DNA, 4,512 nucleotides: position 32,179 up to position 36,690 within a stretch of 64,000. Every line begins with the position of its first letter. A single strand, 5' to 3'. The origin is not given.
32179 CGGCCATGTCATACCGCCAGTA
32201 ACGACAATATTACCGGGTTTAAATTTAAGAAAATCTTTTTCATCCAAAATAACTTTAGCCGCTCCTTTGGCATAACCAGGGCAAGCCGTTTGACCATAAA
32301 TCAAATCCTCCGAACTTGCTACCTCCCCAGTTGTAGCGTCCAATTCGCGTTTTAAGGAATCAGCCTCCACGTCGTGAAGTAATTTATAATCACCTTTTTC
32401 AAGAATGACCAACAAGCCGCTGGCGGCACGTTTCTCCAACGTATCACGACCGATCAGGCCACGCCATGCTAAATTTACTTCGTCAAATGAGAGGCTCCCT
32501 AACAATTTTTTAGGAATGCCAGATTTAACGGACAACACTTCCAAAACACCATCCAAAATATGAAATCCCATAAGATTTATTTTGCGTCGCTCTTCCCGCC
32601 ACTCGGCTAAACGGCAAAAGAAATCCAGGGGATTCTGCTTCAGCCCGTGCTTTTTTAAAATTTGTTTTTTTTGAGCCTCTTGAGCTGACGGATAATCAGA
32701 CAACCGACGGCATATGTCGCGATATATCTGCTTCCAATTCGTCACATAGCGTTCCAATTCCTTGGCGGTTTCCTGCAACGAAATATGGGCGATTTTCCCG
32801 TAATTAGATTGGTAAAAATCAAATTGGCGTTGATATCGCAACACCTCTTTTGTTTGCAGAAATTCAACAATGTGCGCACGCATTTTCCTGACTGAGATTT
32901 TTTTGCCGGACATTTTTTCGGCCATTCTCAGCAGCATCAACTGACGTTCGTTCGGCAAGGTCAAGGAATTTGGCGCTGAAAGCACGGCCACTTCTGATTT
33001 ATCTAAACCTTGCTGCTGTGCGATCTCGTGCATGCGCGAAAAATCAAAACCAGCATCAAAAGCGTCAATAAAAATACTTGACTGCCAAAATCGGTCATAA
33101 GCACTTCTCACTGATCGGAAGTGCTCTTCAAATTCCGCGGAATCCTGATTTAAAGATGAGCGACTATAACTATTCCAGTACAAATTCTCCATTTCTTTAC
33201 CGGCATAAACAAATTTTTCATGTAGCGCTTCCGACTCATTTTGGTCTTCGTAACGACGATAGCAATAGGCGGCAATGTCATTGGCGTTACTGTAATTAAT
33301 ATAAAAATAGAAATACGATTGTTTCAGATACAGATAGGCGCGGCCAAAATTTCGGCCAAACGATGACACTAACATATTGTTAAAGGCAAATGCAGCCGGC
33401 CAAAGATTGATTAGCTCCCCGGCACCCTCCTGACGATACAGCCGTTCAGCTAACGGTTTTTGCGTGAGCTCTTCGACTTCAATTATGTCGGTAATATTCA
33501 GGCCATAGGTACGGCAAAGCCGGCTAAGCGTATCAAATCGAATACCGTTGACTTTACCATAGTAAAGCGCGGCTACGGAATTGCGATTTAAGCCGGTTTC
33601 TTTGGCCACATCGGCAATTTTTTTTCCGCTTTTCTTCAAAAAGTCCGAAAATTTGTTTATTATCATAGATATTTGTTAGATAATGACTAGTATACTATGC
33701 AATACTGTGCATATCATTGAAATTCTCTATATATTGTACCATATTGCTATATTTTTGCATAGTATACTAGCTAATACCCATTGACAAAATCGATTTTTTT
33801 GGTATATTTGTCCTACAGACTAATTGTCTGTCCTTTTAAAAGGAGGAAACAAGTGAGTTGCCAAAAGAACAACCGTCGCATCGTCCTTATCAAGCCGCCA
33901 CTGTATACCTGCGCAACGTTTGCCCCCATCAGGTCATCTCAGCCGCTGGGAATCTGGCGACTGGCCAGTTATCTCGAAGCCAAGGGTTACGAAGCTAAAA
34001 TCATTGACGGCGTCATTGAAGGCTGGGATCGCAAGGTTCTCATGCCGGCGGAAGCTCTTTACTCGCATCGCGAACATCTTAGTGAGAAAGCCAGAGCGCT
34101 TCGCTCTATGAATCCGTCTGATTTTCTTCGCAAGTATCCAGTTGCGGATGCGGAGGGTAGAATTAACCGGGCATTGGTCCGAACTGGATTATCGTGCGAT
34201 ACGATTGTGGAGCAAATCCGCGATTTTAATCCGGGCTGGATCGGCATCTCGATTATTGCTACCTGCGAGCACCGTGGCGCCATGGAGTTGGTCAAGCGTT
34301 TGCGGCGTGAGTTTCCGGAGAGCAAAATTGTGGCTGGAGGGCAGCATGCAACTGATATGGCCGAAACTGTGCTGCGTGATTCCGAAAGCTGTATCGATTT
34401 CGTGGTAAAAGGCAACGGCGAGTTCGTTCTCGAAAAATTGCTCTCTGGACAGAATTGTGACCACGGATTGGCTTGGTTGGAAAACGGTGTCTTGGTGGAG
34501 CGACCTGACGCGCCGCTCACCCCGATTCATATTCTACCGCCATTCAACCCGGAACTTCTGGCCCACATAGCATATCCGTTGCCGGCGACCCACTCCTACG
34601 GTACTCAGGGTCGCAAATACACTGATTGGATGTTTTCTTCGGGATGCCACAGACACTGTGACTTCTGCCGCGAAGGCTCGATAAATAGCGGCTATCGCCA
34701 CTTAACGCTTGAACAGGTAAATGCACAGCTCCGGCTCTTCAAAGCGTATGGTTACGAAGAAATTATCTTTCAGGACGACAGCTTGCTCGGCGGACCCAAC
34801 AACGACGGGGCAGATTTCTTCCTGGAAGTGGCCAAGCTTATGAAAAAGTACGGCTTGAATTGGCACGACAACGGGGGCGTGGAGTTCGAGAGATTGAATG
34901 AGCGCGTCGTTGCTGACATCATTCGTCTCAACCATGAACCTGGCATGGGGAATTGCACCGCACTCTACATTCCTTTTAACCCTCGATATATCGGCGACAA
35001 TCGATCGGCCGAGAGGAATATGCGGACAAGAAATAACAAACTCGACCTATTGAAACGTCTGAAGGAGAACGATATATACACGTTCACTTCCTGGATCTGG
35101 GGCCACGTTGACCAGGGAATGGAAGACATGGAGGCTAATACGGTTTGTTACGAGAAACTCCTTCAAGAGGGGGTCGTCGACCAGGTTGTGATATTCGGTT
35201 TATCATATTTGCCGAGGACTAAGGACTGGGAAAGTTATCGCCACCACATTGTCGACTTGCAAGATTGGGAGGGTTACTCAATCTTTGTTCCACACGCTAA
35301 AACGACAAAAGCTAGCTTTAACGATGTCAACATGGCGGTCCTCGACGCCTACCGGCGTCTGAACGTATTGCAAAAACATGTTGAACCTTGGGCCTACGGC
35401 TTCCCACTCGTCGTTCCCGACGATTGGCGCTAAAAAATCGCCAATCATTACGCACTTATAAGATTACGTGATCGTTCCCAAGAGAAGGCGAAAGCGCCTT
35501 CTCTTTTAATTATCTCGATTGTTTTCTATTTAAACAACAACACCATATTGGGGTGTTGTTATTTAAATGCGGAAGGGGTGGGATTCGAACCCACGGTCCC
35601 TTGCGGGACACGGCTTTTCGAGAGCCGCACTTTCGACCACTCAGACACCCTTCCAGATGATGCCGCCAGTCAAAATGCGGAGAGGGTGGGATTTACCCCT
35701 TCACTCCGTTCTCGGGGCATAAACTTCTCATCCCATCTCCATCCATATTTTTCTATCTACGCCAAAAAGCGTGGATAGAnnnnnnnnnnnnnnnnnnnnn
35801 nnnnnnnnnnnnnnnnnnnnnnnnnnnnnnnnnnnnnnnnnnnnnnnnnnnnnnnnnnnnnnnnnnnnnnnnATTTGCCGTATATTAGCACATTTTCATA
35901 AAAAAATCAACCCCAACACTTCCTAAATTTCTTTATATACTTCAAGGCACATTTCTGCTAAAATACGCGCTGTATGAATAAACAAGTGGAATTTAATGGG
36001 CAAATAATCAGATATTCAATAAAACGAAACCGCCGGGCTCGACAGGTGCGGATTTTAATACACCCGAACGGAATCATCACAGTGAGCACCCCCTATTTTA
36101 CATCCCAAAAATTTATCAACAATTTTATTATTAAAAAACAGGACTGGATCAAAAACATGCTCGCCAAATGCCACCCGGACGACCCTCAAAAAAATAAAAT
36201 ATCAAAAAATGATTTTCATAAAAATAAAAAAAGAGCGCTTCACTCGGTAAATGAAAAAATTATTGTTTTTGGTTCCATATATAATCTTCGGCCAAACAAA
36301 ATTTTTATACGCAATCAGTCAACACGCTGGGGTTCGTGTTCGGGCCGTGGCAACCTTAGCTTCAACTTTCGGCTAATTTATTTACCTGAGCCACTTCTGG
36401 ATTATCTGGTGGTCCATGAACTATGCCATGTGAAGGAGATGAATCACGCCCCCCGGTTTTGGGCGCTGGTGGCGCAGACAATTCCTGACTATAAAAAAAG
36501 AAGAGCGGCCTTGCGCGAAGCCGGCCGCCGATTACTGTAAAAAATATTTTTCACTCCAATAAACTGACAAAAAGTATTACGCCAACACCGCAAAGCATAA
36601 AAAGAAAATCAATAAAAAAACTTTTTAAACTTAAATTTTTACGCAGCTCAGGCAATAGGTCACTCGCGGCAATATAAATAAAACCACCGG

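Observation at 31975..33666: HTH fused to a PEP-utilisers mobile domain with the phospho-His replaced by Pro (pseudo-enzyme regulator), paralogous to an intact kinase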

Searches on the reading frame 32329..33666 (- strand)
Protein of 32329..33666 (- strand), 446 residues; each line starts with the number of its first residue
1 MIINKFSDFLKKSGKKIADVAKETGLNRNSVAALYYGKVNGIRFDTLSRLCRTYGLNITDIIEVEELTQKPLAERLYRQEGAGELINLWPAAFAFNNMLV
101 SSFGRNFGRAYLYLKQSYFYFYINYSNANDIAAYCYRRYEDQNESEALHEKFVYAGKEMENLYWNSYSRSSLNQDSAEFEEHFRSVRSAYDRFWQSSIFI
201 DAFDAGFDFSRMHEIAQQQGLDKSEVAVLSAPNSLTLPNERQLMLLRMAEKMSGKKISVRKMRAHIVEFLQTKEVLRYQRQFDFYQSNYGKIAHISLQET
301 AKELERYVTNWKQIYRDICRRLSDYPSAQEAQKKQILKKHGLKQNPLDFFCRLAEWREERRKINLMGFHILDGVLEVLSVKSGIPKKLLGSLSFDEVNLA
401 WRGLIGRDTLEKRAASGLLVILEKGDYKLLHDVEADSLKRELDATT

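Call 63: find_related_loci(query=A4, collection=genome_contigs, flank=10000)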
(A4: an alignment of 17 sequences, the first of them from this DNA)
Query A4 (446 aa) in genome_contigs; peptide patterns used: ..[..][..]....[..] (x = any residue, [..] = any of these).
159 stretches matched a pattern; 115 encode a relative of the query (tblastn E <= 1e-3); the best 80 are kept; 80 distinct loci.
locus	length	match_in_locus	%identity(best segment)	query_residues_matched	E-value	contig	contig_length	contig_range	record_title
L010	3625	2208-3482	39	11-441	8e-91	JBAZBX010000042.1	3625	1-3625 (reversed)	MAG: Patescibacteria group bacterium isolate SO_2017_GW1_122 NODE_101684_length_3625_cov_2.237278_OW334_2017, whole geno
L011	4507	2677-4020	37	1-443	8e-88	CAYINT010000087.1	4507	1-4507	MAG TPA_asm: uncultured Gammaproteobacteria bacterium isolate ERP119705_co25_626 genome assembly, contig: NODE_27506_len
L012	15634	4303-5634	35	1-443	3e-80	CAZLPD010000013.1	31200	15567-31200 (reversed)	MAG TPA_asm: uncultured Gammaproteobacteria bacterium isolate SRP278252_co1_442 genome assembly, contig: NODE_2264_lengt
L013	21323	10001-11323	34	2-446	8e-79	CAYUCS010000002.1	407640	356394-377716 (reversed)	MAG TPA_asm: uncultured Gammaproteobacteria bacterium isolate binchicken_co269_189 genome assembly, contig: NODE_13_leng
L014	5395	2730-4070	35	5-444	1e-77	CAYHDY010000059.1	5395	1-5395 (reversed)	MAG TPA_asm: uncultured Gammaproteobacteria bacterium isolate ERP119702_co1_211 genome assembly, contig: NODE_23015_leng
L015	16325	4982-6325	33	1-443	4e-74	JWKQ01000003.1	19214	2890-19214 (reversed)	MAG: archaeon GW2011_AR5 QT00_C0003, whole genome shotgun sequence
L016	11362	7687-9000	34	11-443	1e-73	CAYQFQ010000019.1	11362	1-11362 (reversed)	MAG TPA_asm: uncultured Candidatus Saccharibacteria bacterium isolate SRP272421_co3_37 genome assembly, contig: NODE_172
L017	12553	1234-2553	32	1-444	1e-72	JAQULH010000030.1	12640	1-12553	MAG: Patescibacteria group bacterium isolate STD1_126 NODE_13198_length_12640_cov_10.144729_Sandtown_D1, whole genome sh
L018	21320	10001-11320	31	1-444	2e-68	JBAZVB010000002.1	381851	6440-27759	MAG: Patescibacteria group bacterium isolate SO_2017_GW1_242 NODE_185_length_381851_cov_3.453529_OW334_2017, whole genom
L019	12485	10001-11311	31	5-445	2e-62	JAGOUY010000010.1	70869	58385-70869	Patescibacteria group bacterium isolate Gw_Eff_bin_533 Gw_Eff_499_length_70869_cov_17.204532, whole genome shotgun seque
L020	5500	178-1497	31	1-445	2e-61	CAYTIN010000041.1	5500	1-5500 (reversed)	MAG TPA_asm: uncultured Gammaproteobacteria bacterium isolate SRP278252_co2_11 genome assembly, contig: NODE_31974_lengt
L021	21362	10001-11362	29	1-444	8e-56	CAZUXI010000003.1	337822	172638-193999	MAG TPA_asm: uncultured Candidatus Peribacteria bacterium isolate SRP296810_co1_153 genome assembly, contig: NODE_19_len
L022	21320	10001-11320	32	1-441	1e-72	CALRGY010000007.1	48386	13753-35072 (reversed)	MAG: Candidatus Uhrbacteria bacterium isolate TrH-25oct19-103 genome assembly, contig: TrH-25oct19-C1138, whole genome s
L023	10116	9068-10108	32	15-365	7e-51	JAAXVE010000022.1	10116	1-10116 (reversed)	MAG: Candidatus Falkowbacteria bacterium isolate W4_Combined_metabat2_115 W4_Combined_metabat2_115_NODE_2245, whole geno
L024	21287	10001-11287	27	1-442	1e-43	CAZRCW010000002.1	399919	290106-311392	MAG TPA_asm: uncultured Gammaproteobacteria bacterium isolate SRP170004_co1_450 genome assembly, contig: NODE_17_length_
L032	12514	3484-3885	28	1-133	2e-9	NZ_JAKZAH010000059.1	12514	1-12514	Marinobacter bryozoorum strain DSM 15401 scaffold59, whole genome shotgun sequence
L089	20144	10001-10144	44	16-63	6e-7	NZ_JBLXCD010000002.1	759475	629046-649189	MAG: Oceanospirillum sp. isolate ES13-09 S13maxbin_out.042_metabat.1RE.5K@2, whole genome shotgun sequence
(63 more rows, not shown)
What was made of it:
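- Tried and rejected: It therefore missed the window's own genome (the window reads NRNS) and picked up many unrelated XRE proteins (L032-L089, call 63), which I ignored.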

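Call 75: search_solved_structures(query=A4, max_evalue=10, show_alignments=3)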
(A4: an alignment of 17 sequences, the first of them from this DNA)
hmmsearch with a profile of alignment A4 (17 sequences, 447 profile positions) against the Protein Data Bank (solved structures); distinct sequences matched with E-value up to 10: 10.
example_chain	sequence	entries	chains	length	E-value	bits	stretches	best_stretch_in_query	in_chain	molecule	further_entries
8q86_A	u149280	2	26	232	5.9e-09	38.6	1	1-93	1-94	Helix-turn-helix XRE family protein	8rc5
8qe9_2A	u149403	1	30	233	3.9e-08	35.8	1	2-93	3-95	Helix-turn-helix XRE family protein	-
3b7h_A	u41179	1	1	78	9.8e-06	27.9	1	4-65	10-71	Prophage Lp1 protein 11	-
2p5t_A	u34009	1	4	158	0.095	14.8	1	1-70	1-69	Putative transcriptional regulator PezA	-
6dkm_B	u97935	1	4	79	0.11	14.6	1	145-198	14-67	DHD131_B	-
5j7e_A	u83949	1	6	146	0.17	14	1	289-367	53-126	Potassium voltage-gated channel subfamily H member 1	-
4hoi_A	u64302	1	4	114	0.23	13.6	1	289-367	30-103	Potassium voltage-gated channel subfamily H member 1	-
4llo_B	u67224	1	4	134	0.35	12.9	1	289-367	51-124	Potassium voltage-gated channel subfamily H member 1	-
4kmf_A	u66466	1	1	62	1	11.4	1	3-33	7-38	Interferon-inducible and double-stranded-dependent eIF-2kinase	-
9k3w_A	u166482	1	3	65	1.4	10.9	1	6-63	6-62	Transcriptional regulator, PbsX family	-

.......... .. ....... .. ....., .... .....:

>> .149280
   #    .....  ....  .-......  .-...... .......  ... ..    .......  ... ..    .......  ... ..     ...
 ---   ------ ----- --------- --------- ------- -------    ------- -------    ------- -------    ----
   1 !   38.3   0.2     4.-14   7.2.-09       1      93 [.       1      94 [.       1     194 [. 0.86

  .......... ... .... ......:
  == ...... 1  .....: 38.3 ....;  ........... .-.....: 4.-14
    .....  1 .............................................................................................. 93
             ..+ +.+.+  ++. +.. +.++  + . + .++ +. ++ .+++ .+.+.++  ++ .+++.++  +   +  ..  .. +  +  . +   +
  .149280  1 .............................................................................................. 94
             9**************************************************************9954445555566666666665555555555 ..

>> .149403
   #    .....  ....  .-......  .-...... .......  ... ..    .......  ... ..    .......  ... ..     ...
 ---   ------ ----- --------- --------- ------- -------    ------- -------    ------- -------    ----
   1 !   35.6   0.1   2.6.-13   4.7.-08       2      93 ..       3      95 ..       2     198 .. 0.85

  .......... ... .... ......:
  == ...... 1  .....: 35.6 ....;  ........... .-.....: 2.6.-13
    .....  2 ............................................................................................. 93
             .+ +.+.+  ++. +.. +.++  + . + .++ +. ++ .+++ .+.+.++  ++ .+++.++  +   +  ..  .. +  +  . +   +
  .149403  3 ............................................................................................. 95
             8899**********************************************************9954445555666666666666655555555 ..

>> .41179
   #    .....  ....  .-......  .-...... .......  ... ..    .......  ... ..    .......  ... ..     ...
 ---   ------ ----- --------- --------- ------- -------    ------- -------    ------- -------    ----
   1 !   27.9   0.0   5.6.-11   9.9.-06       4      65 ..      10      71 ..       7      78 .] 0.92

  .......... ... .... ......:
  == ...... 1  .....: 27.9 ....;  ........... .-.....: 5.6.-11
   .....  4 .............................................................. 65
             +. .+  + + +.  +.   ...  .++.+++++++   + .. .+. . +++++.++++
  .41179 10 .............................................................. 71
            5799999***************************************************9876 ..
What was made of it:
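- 33463..33666 (-): Residues 1-68: Cro/C1 (XRE)-type HTH DNA-binding domain. Closest solved sequences are the SaPI2 Stl repressor HTH, E 5.9e-9 with the family profile (call 75).
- On Cro/C1 (XRE)-type HTH, Pfam HTH_26 / HTH_3 clan: PDB profile hits to the Stl XRE repressor at E 5.9e-9 (call 75).
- Closest known: Rifampin phosphotransferase RPH. Different: Sequence identity is only 15-17%, and the central domain is undetectable by HMM against PDB sequences (call 75).
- Tried and rejected: Only the HTH matched (call 75).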

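Call 84: search_protein_families(library=ncbifam, proteins=[L021:8216-9730:-], max_evalue=0.00001)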
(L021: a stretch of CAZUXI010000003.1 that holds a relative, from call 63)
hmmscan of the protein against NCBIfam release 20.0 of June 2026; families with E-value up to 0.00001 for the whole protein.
L021:8216-9730:- (504 aa): 13 families
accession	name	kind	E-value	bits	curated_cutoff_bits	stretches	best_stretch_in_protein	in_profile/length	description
NF038361.1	rSAM_Sden_1168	equivalog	1.1e-20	73.7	575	1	98-414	119-446/560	Sden_1168 family B12-binding radical SAM P-methyltransferase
TIGR03471.1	HpnJ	equivalog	7.9e-16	58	577.6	1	125-446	73-388/472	hopanoid biosynthesis associated radical SAM protein HpnJ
TIGR04479.1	bcpD_PhpK_rSAM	subfamily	7.5e-13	47.7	600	1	90-410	81-400/504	PhpK family radical SAM P-methyltransferase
TIGR02026.1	BchE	equivalog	3.1e-12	46.1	481.35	1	106-486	50-427/497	magnesium-protoporphyrin IX monomethyl ester anaerobic oxidative cyclase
TIGR01125.1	TIGR01125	equivalog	5.7e-12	45.4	356.95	1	149-442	66-335/432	30S ribosomal protein S12 methylthiotransferase RimO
TIGR04367.1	HpnR_B12_rSAM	equivalog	3.6e-11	42.3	650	1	109-320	50-255/490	hopanoid C-3 methylase HpnR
TIGR00089.1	TIGR00089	subfamily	2.3e-10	39.9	251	1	246-444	137-339/429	MiaB/RimO family radical SAM methylthiotransferase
NF050148.1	rSAM_ApyD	equivalog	1.3e-09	37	750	1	113-447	68-395/645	RiPP biosynthesis radical SAM protein ApyD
TIGR03975.1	rSAM_ocin_1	subfamily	2.2e-09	36.4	281.85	1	109-321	118-336/606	RiPP maturation radical SAM C-methyltransferase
TIGR01579.1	MiaB-like-C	equivalog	6.5e-09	35.5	357.05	1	136-366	52-265/416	tRNA (N(6)-L-threonylcarbamoyladenosine(37)-C(2))-methylthiotransferase MtaB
TIGR04013.1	B12_SAM_MJ_1487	hypoth_equivalog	2.6e-08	33.1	251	1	107-267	30-169/382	TIGR04013 family B12-binding domain/radical SAM domain-containing protein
NF040542.1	rSAM_RCCLKC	equivalog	3.3e-08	33.1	450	1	115-320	44-252/423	arsinothricin biosynthesis radical SAM protein ArsL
TIGR01574.1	miaB-methiolase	equivalog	4.2e-07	29.3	355.3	1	143-459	65-360/437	tRNA (N6-isopentenyl adenosine(37)-C2)-methylthiotransferase MiaB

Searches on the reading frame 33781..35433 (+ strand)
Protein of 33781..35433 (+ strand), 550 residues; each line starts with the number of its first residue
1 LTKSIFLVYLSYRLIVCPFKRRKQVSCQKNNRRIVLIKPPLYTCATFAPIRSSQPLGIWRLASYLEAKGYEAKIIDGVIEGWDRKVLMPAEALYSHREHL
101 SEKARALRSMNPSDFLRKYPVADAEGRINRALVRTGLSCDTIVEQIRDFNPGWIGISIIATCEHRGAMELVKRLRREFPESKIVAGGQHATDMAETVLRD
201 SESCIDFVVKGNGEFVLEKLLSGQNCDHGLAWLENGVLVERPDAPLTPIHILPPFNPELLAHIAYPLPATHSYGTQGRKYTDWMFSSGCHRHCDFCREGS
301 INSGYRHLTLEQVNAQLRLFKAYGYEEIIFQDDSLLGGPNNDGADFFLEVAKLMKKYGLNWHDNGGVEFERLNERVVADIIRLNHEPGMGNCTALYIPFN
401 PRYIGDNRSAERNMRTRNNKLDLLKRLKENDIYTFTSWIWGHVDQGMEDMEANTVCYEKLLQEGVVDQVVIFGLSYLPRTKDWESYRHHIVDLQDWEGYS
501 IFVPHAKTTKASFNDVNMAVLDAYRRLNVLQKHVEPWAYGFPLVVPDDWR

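Call 10: search_protein_families(library=pfam, proteins=[window:33781-35433:+], max_evalue=0.001)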
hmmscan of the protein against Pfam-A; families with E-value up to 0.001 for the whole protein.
window:33781-35433:+ (550 aa): 2 families
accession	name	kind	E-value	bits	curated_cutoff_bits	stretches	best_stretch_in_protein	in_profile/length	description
PF02310.24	B12-binding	-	6.2e-18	65.2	32.1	1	139-220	40-120/121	B12 binding domain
PF04055.27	Radical_SAM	-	3.6e-07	31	29.5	1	285-362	3-74/166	Radical SAM superfamily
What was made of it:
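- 33853..35433 (+): Divergent B12-binding radical SAM gene (526 aa from GTG 33853, after AGGAGG), probable regulated target. Pfam B12-binding and Radical_SAM (call 10).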

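Call 84: search_protein_families(library=ncbifam, proteins=[window:33853-35433:+], max_evalue=0.00001)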
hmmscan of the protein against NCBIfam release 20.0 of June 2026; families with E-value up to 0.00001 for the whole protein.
window:33853-35433:+ (526 aa): 11 families
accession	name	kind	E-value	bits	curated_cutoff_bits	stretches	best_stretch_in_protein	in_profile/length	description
NF038361.1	rSAM_Sden_1168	equivalog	1.4e-20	73.4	575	1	99-358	113-380/560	Sden_1168 family B12-binding radical SAM P-methyltransferase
TIGR02026.1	BchE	equivalog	2.4e-13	49.8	481.35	1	113-300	50-239/497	magnesium-protoporphyrin IX monomethyl ester anaerobic oxidative cyclase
TIGR04367.1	HpnR_B12_rSAM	equivalog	5.5e-11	41.7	650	1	118-297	52-228/490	hopanoid C-3 methylase HpnR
NF033712.0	B12_rSAM_KedN5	subfamily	8.7e-11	40.7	700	0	126-199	62-133/624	KedN5 family methylcobalamin-dependent radical SAM C-methyltransferase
TIGR04013.1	B12_SAM_MJ_1487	hypoth_equivalog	2e-09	36.8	251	1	97-306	13-202/382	TIGR04013 family B12-binding domain/radical SAM domain-containing protein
TIGR03975.1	rSAM_ocin_1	subfamily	2.8e-09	36.1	281.85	1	115-308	117-318/606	RiPP maturation radical SAM C-methyltransferase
TIGR03471.1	HpnJ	equivalog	1.2e-08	34.3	577.6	1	136-343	77-283/472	hopanoid biosynthesis associated radical SAM protein HpnJ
TIGR04072.2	rSAM_ladder_B12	equivalog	1.8e-07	30.1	360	1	111-336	43-257/443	lipid biosynthesis B12-binding/radical SAM protein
TIGR04295.1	B12_rSAM_oligo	hypoth_equivalog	7e-07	28.3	400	1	136-311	83-255/422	TIGR04295 family B12-binding domain-containing radical SAM protein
TIGR04479.1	bcpD_PhpK_rSAM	subfamily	1.2e-06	27.2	600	0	262-417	247-390/504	PhpK family radical SAM P-methyltransferase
TIGR04190.1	B12_SAM_Ta0216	equivalog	5.1e-06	25.3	500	0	126-198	79-151/554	TIGR04190 family B12-binding domain/radical SAM domain protein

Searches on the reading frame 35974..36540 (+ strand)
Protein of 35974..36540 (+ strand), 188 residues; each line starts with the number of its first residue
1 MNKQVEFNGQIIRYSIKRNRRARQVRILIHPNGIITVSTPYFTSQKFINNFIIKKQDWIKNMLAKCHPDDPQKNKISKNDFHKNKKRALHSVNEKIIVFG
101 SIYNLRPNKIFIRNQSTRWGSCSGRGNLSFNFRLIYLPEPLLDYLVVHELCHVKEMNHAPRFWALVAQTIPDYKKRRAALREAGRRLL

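Call 10: search_protein_families(library=pfam, proteins=[window:35974-36540:+], max_evalue=0.001)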
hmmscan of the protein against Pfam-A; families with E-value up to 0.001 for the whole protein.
window:35974-36540:+ (188 aa): 1 family
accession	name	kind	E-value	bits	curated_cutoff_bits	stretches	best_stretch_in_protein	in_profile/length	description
PF01863.23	YgjP-like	-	1.5e-44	152.9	26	2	84-182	108-206/207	YgjP-like, metallopeptidase domain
